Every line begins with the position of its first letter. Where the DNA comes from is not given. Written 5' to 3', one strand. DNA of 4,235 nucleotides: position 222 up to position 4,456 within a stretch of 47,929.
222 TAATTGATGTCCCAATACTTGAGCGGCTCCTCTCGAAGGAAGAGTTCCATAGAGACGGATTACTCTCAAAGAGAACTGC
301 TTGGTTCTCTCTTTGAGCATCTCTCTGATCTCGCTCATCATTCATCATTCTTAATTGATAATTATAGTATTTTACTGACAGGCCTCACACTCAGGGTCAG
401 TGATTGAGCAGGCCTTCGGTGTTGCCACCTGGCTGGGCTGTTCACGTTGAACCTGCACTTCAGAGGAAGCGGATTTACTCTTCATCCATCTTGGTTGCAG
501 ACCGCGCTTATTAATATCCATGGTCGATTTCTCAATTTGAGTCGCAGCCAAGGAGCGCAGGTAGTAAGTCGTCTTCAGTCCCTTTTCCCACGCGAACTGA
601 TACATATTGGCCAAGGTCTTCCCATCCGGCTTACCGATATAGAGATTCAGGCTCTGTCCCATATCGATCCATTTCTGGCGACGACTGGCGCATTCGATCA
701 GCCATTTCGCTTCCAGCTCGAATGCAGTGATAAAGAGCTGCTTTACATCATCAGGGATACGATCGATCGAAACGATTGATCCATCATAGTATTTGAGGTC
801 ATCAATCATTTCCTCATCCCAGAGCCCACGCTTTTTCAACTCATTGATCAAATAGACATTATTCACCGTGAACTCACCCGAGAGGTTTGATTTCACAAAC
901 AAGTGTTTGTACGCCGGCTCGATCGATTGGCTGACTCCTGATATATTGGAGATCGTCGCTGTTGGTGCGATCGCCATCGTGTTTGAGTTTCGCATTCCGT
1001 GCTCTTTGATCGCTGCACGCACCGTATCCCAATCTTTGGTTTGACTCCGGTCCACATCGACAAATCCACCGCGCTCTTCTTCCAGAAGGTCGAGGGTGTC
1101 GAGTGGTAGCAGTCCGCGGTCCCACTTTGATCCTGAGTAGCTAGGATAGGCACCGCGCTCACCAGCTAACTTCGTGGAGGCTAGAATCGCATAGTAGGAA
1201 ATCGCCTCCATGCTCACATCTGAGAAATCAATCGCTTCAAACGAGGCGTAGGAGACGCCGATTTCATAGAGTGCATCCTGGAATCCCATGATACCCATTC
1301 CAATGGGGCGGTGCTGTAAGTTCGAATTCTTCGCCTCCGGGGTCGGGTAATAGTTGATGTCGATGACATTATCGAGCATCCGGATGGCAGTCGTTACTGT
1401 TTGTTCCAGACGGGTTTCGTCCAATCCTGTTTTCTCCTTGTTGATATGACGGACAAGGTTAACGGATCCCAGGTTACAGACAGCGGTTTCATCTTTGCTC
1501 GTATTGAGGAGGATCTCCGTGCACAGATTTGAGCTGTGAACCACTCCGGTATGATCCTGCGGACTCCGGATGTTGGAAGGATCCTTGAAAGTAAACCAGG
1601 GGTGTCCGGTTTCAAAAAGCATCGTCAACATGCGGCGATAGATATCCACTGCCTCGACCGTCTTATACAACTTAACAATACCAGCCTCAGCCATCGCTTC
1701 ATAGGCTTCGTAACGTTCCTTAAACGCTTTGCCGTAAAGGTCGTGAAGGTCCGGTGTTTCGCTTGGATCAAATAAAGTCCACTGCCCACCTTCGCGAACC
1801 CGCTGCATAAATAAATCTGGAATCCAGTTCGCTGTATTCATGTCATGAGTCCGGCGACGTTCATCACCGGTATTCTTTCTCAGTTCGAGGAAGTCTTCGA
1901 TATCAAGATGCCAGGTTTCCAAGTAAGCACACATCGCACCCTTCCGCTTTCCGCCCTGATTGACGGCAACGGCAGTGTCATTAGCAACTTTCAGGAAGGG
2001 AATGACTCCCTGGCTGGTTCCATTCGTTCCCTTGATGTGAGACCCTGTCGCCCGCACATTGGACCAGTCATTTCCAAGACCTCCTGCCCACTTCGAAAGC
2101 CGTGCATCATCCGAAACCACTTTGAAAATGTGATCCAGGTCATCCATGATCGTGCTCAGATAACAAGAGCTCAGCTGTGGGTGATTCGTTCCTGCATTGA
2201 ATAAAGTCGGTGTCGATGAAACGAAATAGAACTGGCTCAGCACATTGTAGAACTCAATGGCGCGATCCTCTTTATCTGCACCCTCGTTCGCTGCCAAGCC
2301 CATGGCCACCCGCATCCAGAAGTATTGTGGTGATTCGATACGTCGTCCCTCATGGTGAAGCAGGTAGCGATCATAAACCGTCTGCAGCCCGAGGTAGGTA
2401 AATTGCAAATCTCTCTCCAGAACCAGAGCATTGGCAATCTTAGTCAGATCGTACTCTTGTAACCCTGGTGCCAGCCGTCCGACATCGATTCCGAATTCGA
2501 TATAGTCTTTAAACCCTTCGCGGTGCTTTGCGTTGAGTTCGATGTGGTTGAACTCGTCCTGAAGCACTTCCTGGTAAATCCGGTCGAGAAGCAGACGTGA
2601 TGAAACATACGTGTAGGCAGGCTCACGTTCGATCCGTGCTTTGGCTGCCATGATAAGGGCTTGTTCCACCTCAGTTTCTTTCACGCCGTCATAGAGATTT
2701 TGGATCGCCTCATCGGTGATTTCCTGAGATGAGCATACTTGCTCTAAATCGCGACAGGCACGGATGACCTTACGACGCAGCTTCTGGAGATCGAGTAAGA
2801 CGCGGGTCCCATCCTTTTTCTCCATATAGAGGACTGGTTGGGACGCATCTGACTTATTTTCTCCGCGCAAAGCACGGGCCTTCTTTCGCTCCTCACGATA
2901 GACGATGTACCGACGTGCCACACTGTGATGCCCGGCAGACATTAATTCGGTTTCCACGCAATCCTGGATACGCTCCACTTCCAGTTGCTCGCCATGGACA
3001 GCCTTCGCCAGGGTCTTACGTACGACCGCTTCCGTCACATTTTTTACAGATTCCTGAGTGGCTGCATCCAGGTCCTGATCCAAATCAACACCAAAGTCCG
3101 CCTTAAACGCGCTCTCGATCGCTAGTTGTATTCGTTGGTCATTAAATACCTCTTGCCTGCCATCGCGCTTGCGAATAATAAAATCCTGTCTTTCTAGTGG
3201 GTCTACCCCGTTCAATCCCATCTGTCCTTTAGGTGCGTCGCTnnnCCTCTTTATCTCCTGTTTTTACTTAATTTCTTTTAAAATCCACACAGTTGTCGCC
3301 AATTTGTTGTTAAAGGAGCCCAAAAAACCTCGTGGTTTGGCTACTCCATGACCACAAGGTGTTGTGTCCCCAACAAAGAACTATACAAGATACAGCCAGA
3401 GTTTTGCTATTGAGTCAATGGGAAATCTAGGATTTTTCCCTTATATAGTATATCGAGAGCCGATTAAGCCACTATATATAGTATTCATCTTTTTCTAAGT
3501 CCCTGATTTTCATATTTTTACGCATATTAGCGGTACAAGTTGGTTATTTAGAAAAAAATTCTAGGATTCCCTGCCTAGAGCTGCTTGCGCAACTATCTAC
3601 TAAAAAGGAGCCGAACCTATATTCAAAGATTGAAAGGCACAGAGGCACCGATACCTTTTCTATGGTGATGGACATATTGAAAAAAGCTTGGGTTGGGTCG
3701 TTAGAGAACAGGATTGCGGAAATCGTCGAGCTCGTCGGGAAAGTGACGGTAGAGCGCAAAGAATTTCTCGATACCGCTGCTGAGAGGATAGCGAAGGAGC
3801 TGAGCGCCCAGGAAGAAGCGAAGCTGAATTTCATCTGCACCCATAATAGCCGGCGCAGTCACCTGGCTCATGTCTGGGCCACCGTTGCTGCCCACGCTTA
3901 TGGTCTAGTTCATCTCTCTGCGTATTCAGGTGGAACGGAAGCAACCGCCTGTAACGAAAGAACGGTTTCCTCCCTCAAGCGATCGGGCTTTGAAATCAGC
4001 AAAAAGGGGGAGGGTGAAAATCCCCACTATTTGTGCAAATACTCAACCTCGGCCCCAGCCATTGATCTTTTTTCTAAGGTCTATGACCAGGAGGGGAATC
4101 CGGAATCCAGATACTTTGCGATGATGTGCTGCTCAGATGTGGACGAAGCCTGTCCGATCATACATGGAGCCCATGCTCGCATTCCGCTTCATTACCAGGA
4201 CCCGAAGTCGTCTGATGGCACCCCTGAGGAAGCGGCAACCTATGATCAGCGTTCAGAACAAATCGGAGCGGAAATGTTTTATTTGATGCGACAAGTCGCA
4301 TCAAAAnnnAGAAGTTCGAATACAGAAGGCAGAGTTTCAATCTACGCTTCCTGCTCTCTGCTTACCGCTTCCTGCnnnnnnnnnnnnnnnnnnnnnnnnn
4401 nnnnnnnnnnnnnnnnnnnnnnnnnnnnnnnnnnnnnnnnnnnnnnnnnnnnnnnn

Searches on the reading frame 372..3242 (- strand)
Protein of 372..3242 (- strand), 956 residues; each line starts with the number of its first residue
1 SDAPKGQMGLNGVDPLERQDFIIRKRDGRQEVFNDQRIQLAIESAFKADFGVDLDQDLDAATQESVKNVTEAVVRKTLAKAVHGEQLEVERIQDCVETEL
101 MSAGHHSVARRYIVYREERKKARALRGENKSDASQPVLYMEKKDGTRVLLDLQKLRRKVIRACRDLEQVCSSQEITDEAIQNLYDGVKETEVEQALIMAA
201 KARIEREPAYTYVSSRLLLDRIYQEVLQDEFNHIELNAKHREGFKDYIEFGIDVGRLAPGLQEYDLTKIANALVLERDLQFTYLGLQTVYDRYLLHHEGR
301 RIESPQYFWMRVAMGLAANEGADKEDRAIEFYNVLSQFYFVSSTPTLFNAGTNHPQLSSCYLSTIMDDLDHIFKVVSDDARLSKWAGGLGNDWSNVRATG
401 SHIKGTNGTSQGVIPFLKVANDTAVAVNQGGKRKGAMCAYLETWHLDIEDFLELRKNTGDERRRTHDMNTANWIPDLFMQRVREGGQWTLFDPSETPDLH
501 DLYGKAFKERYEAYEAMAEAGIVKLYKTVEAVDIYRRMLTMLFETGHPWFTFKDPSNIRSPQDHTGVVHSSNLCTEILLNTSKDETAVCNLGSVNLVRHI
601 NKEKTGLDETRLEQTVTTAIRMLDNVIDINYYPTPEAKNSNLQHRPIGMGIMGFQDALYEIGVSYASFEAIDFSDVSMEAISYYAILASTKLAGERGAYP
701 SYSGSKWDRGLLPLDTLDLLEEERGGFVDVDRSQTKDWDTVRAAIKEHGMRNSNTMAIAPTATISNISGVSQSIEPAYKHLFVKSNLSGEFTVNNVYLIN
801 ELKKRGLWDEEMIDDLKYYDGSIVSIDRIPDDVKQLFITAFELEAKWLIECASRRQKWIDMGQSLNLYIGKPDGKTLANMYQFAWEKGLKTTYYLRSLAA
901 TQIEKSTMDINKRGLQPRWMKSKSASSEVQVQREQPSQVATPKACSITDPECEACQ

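Call 9: search_protein_families(library=pfam, proteins=[window:372-3242:-], max_evalue=0.001)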
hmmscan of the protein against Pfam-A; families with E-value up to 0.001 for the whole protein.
window:372-3242:- (956 aa): 3 families
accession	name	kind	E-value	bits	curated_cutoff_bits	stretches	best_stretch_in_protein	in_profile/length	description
PF02867.20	Ribonuc_red_lgC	-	3e-189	630.5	23.9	1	358-895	1-523/523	Ribonucleotide reductase, barrel domain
PF00317.26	Ribonuc_red_lgN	-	5.2e-27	94.2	28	1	280-354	2-76/77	Ribonucleotide reductase, all-alpha domain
PF03477.21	ATP-cone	-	6.2e-26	91.2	25.8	2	23-121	3-88/88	ATP cone domain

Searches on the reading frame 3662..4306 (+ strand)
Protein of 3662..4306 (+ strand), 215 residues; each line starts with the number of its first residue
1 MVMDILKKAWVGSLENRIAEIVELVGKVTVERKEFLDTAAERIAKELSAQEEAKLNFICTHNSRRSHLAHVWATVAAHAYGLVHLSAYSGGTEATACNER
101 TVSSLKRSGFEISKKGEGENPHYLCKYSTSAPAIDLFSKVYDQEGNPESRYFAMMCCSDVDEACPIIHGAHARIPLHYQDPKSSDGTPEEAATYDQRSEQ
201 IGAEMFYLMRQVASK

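Call 9: search_protein_families(library=pfam, proteins=[window:3662-4306:+], max_evalue=0.001)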
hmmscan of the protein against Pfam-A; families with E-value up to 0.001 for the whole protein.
window:3662-4306:+ (215 aa): 1 family
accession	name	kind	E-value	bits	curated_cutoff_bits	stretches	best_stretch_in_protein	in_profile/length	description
PF01451.26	LMWPc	-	0.0002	22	23.2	1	56-113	2-63/144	Low molecular weight phosphotyrosine protein phosphatase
